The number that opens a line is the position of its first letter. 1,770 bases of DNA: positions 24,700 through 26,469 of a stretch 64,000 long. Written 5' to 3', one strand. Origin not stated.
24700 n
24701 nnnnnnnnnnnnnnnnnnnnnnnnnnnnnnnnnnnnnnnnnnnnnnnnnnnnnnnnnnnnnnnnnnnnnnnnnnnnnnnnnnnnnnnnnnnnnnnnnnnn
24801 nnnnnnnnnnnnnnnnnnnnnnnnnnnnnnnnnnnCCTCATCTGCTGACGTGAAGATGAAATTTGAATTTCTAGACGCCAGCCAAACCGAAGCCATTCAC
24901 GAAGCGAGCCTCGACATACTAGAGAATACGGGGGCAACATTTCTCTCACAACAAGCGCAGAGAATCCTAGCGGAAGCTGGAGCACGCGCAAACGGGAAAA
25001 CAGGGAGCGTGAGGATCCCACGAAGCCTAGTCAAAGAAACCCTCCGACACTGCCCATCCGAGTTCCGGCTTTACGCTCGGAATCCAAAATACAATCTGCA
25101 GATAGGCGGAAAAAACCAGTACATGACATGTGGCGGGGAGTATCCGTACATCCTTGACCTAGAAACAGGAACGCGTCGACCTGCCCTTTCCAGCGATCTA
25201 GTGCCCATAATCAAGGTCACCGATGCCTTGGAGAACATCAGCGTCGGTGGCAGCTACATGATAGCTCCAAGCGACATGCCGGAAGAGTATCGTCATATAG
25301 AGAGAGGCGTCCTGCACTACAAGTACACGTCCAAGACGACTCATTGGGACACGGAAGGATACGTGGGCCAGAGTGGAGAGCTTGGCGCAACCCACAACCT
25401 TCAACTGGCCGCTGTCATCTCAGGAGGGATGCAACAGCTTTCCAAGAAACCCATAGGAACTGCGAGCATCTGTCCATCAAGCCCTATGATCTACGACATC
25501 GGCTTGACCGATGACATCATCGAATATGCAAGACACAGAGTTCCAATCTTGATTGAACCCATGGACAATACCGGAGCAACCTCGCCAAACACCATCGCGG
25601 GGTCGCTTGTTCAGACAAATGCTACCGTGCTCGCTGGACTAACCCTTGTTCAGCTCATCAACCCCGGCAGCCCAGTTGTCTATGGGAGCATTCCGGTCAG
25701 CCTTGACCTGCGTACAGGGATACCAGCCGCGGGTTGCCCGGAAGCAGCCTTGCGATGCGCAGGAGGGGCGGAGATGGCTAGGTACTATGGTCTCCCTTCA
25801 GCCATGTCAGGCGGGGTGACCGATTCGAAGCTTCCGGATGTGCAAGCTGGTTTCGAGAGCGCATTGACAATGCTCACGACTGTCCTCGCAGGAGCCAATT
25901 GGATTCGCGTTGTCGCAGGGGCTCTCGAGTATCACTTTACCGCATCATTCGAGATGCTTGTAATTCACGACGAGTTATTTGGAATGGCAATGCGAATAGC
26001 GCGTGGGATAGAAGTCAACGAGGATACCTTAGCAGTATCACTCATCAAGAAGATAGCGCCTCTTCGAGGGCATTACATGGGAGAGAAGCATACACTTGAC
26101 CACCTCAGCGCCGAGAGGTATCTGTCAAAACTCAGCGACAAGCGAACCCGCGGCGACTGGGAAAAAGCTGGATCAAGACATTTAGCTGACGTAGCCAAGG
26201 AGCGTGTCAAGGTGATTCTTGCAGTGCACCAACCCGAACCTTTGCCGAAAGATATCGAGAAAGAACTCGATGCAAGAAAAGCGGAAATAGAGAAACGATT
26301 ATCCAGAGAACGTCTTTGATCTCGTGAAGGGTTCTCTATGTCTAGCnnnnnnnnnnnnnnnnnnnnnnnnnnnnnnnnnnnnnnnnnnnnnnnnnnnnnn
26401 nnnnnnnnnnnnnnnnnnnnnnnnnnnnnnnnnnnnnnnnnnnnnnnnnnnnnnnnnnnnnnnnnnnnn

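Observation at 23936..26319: MtrH-like pterin methyltransferase fused in an operon with a non-Pyl MttB-superfamily methyltransferase; a second MttB paralog lies next to gcvPA/PB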

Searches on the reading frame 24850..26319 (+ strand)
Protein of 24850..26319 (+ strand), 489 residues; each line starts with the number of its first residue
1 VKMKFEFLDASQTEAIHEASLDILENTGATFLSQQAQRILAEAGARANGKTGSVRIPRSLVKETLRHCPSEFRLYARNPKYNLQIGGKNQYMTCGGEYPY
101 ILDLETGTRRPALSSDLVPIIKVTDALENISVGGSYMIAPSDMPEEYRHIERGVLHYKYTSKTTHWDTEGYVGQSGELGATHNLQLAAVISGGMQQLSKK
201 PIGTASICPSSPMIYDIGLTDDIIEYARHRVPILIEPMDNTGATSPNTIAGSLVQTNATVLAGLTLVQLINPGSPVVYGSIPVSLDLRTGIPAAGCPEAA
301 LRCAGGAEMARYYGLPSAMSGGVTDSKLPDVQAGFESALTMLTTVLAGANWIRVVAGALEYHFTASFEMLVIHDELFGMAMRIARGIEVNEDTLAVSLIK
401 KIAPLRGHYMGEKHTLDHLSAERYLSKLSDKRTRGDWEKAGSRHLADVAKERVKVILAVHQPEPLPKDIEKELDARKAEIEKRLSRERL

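Call 3: search_protein_families(library=pfam, proteins=[window:24850-26319:+])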
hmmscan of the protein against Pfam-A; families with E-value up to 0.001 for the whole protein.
window:24850-26319:+ (489 aa): 1 family
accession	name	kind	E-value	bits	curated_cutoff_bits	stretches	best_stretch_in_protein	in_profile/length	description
PF06253.16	MTTB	-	2.9e-111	372.4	25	1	4-475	30-490/500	Trimethylamine methyltransferase (MTTB)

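Call 4: search_protein_families(library=ncbifam, proteins=[window:24850-26319:+])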
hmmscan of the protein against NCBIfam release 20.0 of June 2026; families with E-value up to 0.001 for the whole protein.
window:24850-26319:+ (489 aa): 1 family
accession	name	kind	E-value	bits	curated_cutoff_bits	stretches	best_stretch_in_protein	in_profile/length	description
TIGR02369.2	trimeth_pyl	equivalog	9.7e-127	423.3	525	1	4-474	2-462/469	[trimethylamine--corrinoid protein] Co-methyltransferase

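Call 13: find_encoding_contigs(protein=window:24850-26319:+, flank=10000, max_places=6)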
Protein window:24850-26319:+ (489 aa): no gene with exactly this product is on record in the collection.

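Call 15: find_homologous_proteins(query=window:24856-26319:+)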
Query window:24856-26319:+ (487 aa): 225 proteins with E <= 0.001 among 8000 candidates; the best 120 are listed.
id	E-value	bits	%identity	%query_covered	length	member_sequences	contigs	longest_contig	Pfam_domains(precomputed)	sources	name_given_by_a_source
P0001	0.0e+0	1090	100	100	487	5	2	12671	PF06253.17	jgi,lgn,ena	-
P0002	1.8e-273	925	83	99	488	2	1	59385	PF06253.17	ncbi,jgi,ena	-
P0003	1.0e-270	916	82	99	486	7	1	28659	PF06253.17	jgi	jgi:trimethylamine--corrinoid protein Co-methyltransferase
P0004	2.6e-269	912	82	99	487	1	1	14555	PF06253.17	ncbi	ncbi:MAG: trimethylamine methyltransferase family protein [Candidatus Bathyarchaeia archaeon]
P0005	2.5e-268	908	82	99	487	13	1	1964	PF06253.17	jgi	jgi:trimethylamine--corrinoid protein Co-methyltransferase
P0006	5.7e-268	907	81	99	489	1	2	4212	PF06253.17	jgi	-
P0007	3.7e-267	904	80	99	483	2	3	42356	PF06253.17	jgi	jgi:trimethylamine--corrinoid protein Co-methyltransferase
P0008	5.1e-266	901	78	99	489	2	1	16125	PF06253.17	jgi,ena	-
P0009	2.3e-264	895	80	100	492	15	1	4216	PF06253.17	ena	-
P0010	2.8e-264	895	80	100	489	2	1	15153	PF06253.17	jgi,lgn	jgi:trimethylamine--corrinoid protein Co-methyltransferase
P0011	8.2e-264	893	80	100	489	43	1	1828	PF06253.17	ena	-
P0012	1.4e-262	889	80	100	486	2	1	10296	PF06253.17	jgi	-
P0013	2.5e-262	889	77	100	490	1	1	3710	PF06253.17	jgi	jgi:trimethylamine--corrinoid protein Co-methyltransferase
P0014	1.2e-261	886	78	99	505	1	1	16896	PF06253.17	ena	-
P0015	1.3e-261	886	78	100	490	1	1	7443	PF06253.17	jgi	jgi:trimethylamine--corrinoid protein Co-methyltransferase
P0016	2.9e-261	885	76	100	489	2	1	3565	PF06253.17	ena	-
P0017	2.2e-260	882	77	99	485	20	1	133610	PF06253.17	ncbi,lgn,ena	-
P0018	2.3e-260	882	80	99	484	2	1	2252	PF06253.17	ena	-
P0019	1.0e-259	880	78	99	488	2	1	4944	PF06253.17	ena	-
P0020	1.6e-259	879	77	100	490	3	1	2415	PF06253.17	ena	-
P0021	1.7e-259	879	79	100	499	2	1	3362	PF06253.17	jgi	jgi:trimethylamine--corrinoid protein Co-methyltransferase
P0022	1.9e-259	879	77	99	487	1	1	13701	PF06253.17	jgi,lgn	jgi:trimethylamine--corrinoid protein Co-methyltransferase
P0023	2.2e-259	879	77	99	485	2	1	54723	PF06253.17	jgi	-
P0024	2.9e-259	878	78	99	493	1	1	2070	PF06253.17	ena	-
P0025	3.0e-259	878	79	99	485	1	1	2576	PF06253.17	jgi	-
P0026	3.1e-259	878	77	99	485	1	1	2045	PF06253.17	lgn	-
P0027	4.6e-258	874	78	99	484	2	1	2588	PF06253.17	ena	-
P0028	5.2e-258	874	77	100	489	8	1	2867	PF06253.17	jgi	jgi:trimethylamine--corrinoid protein Co-methyltransferase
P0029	5.6e-258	874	77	99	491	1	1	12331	PF06253.17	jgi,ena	-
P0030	9.9e-258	873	76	100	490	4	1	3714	PF06253.17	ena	-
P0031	1.3e-257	873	77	99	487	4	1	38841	PF06253.17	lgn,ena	-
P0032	2.4e-257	872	76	99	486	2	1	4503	PF06253.17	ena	-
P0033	4.5e-257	871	78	99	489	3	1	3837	PF06253.17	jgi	-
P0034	7.7e-257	870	77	100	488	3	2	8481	PF06253.17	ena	-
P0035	1.6e-256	869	76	100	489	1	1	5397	PF06253.17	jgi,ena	-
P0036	2.1e-256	869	76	99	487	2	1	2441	PF06253.17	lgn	-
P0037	4.2e-256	868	78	100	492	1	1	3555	PF06253.17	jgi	jgi:trimethylamine--corrinoid protein Co-methyltransferase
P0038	1.1e-255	867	75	100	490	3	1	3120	PF06253.17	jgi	jgi:trimethylamine--corrinoid protein Co-methyltransferase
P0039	2.0e-255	866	76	99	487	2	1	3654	PF06253.17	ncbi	-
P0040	2.1e-255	866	76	99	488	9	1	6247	PF06253.17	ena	-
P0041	5.0e-255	864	76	99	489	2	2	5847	PF06253.17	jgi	jgi:trimethylamine--corrinoid protein Co-methyltransferase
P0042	1.2e-254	863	75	100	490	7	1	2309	PF06253.17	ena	-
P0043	7.8e-254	861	75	100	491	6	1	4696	PF06253.17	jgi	-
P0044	2.3e-253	859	77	99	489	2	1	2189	PF06253.17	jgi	-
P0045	3.9e-253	858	75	99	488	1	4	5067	PF06253.17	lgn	-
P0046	6.2e-252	854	75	100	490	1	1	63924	PF06253.17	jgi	jgi:trimethylamine--corrinoid protein Co-methyltransferase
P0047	6.3e-250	848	74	100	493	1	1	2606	PF06253.17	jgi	jgi:trimethylamine--corrinoid protein Co-methyltransferase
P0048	6.5e-248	841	74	99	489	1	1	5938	PF06253.17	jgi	jgi:trimethylamine--corrinoid protein Co-methyltransferase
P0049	1.9e-247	839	76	97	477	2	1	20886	PF06253.17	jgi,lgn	-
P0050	7.5e-247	838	75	97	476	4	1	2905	PF06253.17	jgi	-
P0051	8.0e-244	828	77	96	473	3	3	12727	PF06253.17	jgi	jgi:trimethylamine--corrinoid protein Co-methyltransferase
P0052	9.0e-244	827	74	99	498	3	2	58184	PF06253.17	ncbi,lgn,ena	-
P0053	8.3e-242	821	73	99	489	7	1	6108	PF06253.17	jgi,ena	-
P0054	4.6e-240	815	71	99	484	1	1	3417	PF06253.17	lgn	-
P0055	1.1e-212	725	77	82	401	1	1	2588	PF06253.17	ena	-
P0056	5.2e-209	713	78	81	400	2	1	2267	PF06253.17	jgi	-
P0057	4.5e-201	687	77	77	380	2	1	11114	PF06253.17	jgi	jgi:trimethylamine--corrinoid protein Co-methyltransferase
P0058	9.5e-193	659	82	72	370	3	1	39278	PF06253.17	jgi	-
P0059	2.5e-177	608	76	71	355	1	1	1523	PF06253.17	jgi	jgi:trimethylamine--corrinoid protein Co-methyltransferase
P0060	1.6e-173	596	55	99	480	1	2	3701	PF06253.17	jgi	jgi:trimethylamine--corrinoid protein Co-methyltransferase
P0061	1.3e-170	586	56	99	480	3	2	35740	PF06253.17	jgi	jgi:trimethylamine--corrinoid protein Co-methyltransferase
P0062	1.5e-157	543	77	63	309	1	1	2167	PF06253.17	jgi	jgi:trimethylamine--corrinoid protein Co-methyltransferase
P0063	1.6e-154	533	78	60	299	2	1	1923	PF06253.17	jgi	jgi:trimethylamine--corrinoid protein Co-methyltransferase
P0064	1.8e-153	530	52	95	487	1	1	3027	PF06253.17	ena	-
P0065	8.2e-148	511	51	99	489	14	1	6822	PF06253.17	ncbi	-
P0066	1.6e-141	490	49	99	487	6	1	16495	PF06253.17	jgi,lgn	-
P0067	2.3e-139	483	48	100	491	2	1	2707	PF06253.17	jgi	-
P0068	1.6e-138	480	49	100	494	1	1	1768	PF06253.17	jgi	jgi:trimethylamine--corrinoid protein Co-methyltransferase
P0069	5.5e-138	479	49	100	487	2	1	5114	PF06253.17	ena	-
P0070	5.1e-137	475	49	100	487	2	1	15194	PF06253.17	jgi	jgi:trimethylamine--corrinoid protein Co-methyltransferase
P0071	5.7e-137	475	48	99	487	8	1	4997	PF06253.17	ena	-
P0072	1.7e-135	470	48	99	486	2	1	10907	PF06253.17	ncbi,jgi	-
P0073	4.1e-135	469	49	100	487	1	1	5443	PF06253.17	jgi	jgi:trimethylamine--corrinoid protein Co-methyltransferase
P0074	1.1e-134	468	47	99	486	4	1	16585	PF06253.17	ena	-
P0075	2.9e-133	463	47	100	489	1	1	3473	PF06253.17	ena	-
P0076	1.3e-112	395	41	99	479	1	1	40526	PF06253.17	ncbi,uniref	ncbi:MAG: trimethylamine methyltransferase family protein [Candidatus Hadarchaeum sp.]|uniref:trimet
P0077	7.1e-110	386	40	99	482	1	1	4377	PF06253.17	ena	-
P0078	1.6e-109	385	40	99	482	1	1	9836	PF06253.17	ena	-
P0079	5.0e-106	373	41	99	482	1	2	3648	PF06253.17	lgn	-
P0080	5.0e-102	360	41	99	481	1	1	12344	PF06253.17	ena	-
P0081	7.0e-94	333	40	100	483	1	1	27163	PF06253.17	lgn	-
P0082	1.7e-92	329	36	99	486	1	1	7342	PF06253.17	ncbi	-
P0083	6.0e-91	324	38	97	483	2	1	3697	PF06253.17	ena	-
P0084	9.6e-91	323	39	98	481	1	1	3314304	PF06253.17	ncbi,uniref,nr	ncbi:trimethylamine methyltransferase family protein [Zhaonella formicivorans]|uniref:trimethylamine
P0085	1.4e-89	319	38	99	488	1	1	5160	PF06253.17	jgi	-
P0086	4.6e-88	314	38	99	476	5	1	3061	PF06253.17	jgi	-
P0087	3.0e-87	311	42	79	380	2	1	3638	PF06253.17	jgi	-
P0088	1.5e-85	306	37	99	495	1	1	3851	PF06253.17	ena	-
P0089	4.2e-85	304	36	97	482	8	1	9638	PF06253.17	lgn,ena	-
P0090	6.9e-85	304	37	99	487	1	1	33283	PF06253.17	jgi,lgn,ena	-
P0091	2.7e-84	302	37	99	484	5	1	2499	PF06253.17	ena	-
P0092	3.8e-84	301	38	98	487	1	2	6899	PF06253.17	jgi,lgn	jgi:trimethylamine--corrinoid protein Co-methyltransferase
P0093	3.8e-84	301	37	97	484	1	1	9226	PF06253.17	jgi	-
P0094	2.1e-83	299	35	99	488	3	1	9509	PF06253.17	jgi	jgi:trimethylamine--corrinoid protein Co-methyltransferase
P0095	2.2e-83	299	36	99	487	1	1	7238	PF06253.17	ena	-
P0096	2.3e-83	299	36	99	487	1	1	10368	PF06253.17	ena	-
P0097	4.0e-83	298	37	94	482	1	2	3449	PF06253.17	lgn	-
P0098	2.7e-82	295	37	98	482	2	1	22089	PF06253.17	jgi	-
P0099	7.4e-82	294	36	99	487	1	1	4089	PF06253.17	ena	-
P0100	1.0e-81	293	36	99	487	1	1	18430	PF06253.17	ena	-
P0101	1.4e-81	293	37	95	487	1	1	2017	PF06253.17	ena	-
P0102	2.0e-80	289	35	99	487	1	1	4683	PF06253.17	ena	-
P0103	4.3e-80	288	36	99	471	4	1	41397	PF06253.17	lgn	-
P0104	6.4e-80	287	38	95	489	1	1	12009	PF06253.17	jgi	-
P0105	1.9e-79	286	37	100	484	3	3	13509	PF06253.17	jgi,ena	-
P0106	2.0e-79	286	37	96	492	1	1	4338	PF06253.17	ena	-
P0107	1.0e-78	283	36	96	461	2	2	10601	PF06253.17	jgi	jgi:trimethylamine--corrinoid protein Co-methyltransferase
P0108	1.2e-78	283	36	98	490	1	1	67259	PF06253.17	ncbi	ncbi:MAG: trimethylamine methyltransferase family protein [Planctomycetota bacterium]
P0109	1.7e-78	282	34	99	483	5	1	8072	PF06253.17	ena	-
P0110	3.5e-78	281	35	95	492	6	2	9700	PF06253.17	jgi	jgi:trimethylamine--corrinoid protein Co-methyltransferase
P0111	1.2e-77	280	37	97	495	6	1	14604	PF06253.17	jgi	jgi:trimethylamine--corrinoid protein Co-methyltransferase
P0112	2.3e-76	275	36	99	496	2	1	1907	PF06253.17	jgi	-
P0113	2.4e-76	275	36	99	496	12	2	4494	PF06253.17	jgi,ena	-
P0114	2.5e-76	275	34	99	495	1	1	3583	PF06253.17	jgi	jgi:trimethylamine--corrinoid protein Co-methyltransferase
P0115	1.2e-75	273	36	96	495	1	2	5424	PF06253.17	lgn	-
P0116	1.2e-75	273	35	100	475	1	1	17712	PF06253.17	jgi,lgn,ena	-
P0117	1.4e-75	273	34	97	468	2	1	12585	PF06253.17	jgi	-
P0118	1.5e-75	273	34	96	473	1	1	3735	PF06253.17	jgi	jgi:trimethylamine--corrinoid protein Co-methyltransferase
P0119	3.3e-75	272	33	99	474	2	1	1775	PF06253.17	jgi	-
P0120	7.9e-75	270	35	95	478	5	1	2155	PF06253.17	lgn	-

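Call 35: find_encoding_contigs(protein=P0017, flank=10000, max_places=2)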
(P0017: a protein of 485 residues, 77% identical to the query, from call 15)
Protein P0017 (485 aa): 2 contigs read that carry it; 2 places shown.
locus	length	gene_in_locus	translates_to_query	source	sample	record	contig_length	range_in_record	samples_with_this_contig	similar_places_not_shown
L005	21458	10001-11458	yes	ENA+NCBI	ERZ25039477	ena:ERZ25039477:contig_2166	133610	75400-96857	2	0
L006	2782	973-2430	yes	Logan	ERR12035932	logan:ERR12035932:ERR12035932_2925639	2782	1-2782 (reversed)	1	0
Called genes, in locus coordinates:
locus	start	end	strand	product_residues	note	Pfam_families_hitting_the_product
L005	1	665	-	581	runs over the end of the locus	PF00324:AA_permease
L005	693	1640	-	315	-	PF14582:Metallophos_3 (faint)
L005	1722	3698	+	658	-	PF00724:Oxidored_FMN, PF00890:FAD_binding_2 (weak), PF03486:HI0933_like (weak), PF07992:Pyr_redox_2, PF12831:FAD_oxidored, PF13450:NAD_binding_8, PF13738:Pyr_redox_3, PF00070:Pyr_redox, +4 more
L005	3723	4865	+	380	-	PF04389:Peptidase_M28 (weak), PF01546:Peptidase_M20, PF07687:M20_dimer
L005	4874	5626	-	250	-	PF00753:Lactamase_B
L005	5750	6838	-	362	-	-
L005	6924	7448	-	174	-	PF01243:PNPOx_N, PF12900:Pyridox_ox_2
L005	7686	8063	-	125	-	PF01243:PNPOx_N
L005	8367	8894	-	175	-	PF06253:MTTB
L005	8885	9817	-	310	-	PF06253:MTTB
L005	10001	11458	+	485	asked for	PF06253:MTTB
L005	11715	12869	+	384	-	PF01546:Peptidase_M20, PF07687:M20_dimer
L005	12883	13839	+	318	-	PF00005:ABC_tran, PF08352:oligo_HPY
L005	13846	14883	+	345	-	PF00005:ABC_tran, PF08352:oligo_HPY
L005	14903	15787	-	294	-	PF12911:OppC_N, PF00528:BPD_transp_1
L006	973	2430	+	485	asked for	PF06253:MTTB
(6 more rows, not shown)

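Call 36: find_encoding_contigs(protein=P0002, flank=10000, max_places=2)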
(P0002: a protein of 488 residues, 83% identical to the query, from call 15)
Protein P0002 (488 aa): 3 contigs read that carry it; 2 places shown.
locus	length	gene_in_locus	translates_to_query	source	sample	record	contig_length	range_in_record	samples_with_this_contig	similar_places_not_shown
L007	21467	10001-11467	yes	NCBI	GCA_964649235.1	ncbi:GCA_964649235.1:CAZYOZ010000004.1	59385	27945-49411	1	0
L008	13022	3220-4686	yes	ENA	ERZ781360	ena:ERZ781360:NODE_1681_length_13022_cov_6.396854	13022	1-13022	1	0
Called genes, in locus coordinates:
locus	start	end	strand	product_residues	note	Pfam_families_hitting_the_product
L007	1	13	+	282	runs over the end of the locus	PF12911:OppC_N (weak), PF00528:BPD_transp_1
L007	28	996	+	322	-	PF00005:ABC_tran, PF08352:oligo_HPY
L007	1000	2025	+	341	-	PF00005:ABC_tran, PF13304:AAA_21 (faint), PF08352:oligo_HPY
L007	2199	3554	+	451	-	PF00144:Beta-lactamase, PF13969:Pab87_oct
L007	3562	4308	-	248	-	PF00106:adh_short, PF08659:KR, PF13561:adh_short_C2, PF23441:SDR (weak)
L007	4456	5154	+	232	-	PF01411:tRNA-synt_2c, PF07973:tRNA_SAD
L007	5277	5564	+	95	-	-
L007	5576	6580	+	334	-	PF00296:Bac_luciferase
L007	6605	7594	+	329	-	PF02423:OCD_Mu_crystall, PF01488:Shikimate_DH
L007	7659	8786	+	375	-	PF00155:Aminotran_1_2, PF00266:Aminotran_5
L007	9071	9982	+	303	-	PF02007:MtrH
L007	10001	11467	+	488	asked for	PF06253:MTTB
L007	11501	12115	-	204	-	-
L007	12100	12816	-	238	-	-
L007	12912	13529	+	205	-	PF02348:CTP_transf_3 (weak), PF12804:NTP_transf_3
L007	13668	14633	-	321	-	PF02289:MCH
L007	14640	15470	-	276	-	PF01493:GXGXG (faint)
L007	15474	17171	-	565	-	PF01979:Amidohydro_1 (faint), PF07969:Amidohydro_3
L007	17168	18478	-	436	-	PF00384:Molybdopterin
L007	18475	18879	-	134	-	PF01568:Molydop_binding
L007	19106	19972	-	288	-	PF01993:MTD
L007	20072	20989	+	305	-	PF01913:FTR, PF02741:FTR_C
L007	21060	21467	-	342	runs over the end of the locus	-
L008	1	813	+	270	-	?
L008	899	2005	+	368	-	PF00155:Aminotran_1_2, PF00266:Aminotran_5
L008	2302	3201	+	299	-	PF02007:MtrH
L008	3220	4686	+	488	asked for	PF06253:MTTB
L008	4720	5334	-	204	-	-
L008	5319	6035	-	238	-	-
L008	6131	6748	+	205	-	PF02348:CTP_transf_3 (weak), PF12804:NTP_transf_3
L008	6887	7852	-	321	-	PF02289:MCH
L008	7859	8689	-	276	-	PF01493:GXGXG (faint)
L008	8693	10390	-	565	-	PF01979:Amidohydro_1 (faint), PF07969:Amidohydro_3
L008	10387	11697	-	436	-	PF00384:Molybdopterin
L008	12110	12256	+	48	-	-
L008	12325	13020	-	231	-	?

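Call 37: find_encoding_contigs(protein=P0052, flank=10000, max_places=2)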
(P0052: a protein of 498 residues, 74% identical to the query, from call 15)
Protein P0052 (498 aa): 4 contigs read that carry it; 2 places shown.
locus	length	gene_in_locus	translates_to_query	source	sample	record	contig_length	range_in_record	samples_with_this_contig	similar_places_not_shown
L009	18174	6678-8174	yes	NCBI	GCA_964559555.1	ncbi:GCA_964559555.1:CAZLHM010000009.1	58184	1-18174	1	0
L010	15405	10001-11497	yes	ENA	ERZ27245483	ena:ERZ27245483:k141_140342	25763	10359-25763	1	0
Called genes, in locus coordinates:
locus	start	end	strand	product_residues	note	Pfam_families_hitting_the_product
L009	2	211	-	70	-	?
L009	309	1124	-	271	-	-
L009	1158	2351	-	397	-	PF03435:Sacchrp_dh_NADP, PF16653:Sacchrp_dh_C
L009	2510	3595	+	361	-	PF03576:Peptidase_S58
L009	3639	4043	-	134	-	PF00326:Peptidase_S9, PF01738:DLH (weak)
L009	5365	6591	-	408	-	PF01546:Peptidase_M20, PF07687:M20_dimer (weak)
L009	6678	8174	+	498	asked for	PF06253:MTTB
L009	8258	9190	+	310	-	PF01144:CoA_trans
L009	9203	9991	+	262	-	PF01144:CoA_trans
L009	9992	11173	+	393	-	PF00108:Thiolase_N, PF00109:ketoacyl-synt (weak), PF22691:Thiolase_C_1, PF02803:Thiolase_C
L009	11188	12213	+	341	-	PF08541:ACP_syn_III_C (faint)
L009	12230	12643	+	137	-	PF01796:OB_ChsH2_C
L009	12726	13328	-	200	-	PF06197:DUF998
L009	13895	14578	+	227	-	PF17164:DUF5122 (faint)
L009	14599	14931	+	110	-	PF00355:Rieske, PF13806:Rieske_2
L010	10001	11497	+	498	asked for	PF06253:MTTB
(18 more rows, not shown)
